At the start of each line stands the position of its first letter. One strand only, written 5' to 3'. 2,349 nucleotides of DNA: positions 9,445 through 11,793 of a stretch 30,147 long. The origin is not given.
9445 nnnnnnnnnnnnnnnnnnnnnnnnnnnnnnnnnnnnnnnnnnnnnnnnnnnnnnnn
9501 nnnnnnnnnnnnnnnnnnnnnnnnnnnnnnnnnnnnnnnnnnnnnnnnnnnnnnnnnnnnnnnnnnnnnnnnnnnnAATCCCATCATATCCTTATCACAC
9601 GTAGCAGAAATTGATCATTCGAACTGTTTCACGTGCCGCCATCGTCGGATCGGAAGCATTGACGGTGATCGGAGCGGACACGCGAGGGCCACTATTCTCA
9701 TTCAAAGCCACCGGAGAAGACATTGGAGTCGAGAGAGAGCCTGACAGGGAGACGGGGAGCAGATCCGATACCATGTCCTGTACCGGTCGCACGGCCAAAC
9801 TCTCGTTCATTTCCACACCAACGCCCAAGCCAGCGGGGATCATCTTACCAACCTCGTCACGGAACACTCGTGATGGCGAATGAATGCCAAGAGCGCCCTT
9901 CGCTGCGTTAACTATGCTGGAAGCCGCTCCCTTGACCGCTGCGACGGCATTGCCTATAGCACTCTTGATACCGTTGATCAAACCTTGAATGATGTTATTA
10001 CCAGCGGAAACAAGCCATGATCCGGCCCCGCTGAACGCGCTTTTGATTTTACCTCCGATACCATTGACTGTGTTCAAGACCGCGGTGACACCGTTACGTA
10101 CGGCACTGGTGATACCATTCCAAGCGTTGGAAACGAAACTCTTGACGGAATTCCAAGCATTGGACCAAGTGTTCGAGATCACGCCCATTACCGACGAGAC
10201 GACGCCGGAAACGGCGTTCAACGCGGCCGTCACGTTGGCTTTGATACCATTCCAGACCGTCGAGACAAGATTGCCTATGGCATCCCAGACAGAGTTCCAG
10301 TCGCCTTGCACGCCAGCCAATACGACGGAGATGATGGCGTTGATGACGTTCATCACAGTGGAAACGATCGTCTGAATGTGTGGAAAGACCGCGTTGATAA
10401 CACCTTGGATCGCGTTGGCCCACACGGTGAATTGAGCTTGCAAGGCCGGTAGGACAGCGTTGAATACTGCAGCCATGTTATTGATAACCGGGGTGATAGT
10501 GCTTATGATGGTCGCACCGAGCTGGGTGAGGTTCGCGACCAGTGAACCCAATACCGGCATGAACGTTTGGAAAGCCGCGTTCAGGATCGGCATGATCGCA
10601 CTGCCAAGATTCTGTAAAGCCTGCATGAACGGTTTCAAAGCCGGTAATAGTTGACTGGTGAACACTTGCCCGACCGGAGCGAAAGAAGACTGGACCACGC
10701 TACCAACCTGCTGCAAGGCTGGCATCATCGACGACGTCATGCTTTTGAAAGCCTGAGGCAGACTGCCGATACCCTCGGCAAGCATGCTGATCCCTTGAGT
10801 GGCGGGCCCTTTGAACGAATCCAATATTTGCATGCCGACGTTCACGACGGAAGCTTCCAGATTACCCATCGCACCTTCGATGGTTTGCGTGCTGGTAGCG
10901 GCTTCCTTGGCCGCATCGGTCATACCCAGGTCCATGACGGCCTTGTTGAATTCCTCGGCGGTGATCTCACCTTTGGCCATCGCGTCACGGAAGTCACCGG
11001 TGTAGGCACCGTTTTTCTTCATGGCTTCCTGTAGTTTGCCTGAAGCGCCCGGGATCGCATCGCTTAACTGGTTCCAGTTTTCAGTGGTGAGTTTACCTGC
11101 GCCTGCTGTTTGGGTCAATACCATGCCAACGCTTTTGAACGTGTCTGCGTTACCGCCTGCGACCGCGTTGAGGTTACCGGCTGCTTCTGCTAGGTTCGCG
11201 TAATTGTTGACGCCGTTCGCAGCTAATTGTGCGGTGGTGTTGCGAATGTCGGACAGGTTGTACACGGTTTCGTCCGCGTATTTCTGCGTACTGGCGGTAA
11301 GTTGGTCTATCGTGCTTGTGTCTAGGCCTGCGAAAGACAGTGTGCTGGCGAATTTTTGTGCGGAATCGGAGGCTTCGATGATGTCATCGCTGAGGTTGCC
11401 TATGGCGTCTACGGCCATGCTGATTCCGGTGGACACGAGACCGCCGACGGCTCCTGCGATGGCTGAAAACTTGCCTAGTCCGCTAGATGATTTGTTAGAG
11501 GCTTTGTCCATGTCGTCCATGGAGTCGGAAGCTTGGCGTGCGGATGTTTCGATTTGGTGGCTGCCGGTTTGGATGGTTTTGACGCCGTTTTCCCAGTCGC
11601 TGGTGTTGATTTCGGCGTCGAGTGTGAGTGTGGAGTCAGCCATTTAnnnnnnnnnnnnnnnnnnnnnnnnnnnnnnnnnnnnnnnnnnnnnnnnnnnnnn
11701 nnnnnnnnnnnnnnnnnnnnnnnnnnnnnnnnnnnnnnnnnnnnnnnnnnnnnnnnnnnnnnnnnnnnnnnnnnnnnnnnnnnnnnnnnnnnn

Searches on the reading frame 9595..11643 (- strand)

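Call 7: search_protein_families(library=phrogs, proteins=[window:9595-11643:-], max_evalue=0.001)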
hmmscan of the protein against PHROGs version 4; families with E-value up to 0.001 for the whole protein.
window:9595-11643:- (682 aa): 35 families (the best 25 are shown)
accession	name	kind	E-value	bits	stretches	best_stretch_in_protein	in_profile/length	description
phrog_58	-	tail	6.3e-80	271.1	1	14-675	185-1041/1544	tail length tape measure protein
phrog_1204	-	tail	2e-54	186.1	3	471-629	1214-1372/1483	tail protein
phrog_305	-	tail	1.4e-50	173.9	1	156-643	249-767/1001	tail length tape measure protein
phrog_1686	-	tail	1.2e-48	166.7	2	444-629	949-1135/1224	tail length tape measure protein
phrog_1272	-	tail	2.3e-41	142.6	2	168-540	697-1085/1606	tail length tape measure protein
phrog_5493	-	tail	3.6e-40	139.1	1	69-628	428-1027/1102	tail length tape measure protein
phrog_167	-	tail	1.1e-37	130.4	2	15-449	286-717/1555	tail length tape measure protein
phrog_4200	-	tail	2.7e-33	116.4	2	171-606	217-604/732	tail length tape measure protein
phrog_7972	-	unknown function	5.3e-28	99.3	1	22-584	19-577/687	-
phrog_4372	-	tail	1.5e-26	93.2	2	346-631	1105-1363/1681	tail length tape measure protein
phrog_991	-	tail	6.2e-26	91.3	1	22-584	227-851/1966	tail length tape measure protein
phrog_971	-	lysis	1.1e-21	78.3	2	38-452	103-514/1338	endolysin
phrog_17020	-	unknown function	2.8e-19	70.5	1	386-582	11-216/353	-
phrog_4197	-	tail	3.9e-18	65.6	1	406-586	950-1119/1783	tail length tape measure protein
phrog_25849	-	unknown function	6e-18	65.7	1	478-614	324-460/544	-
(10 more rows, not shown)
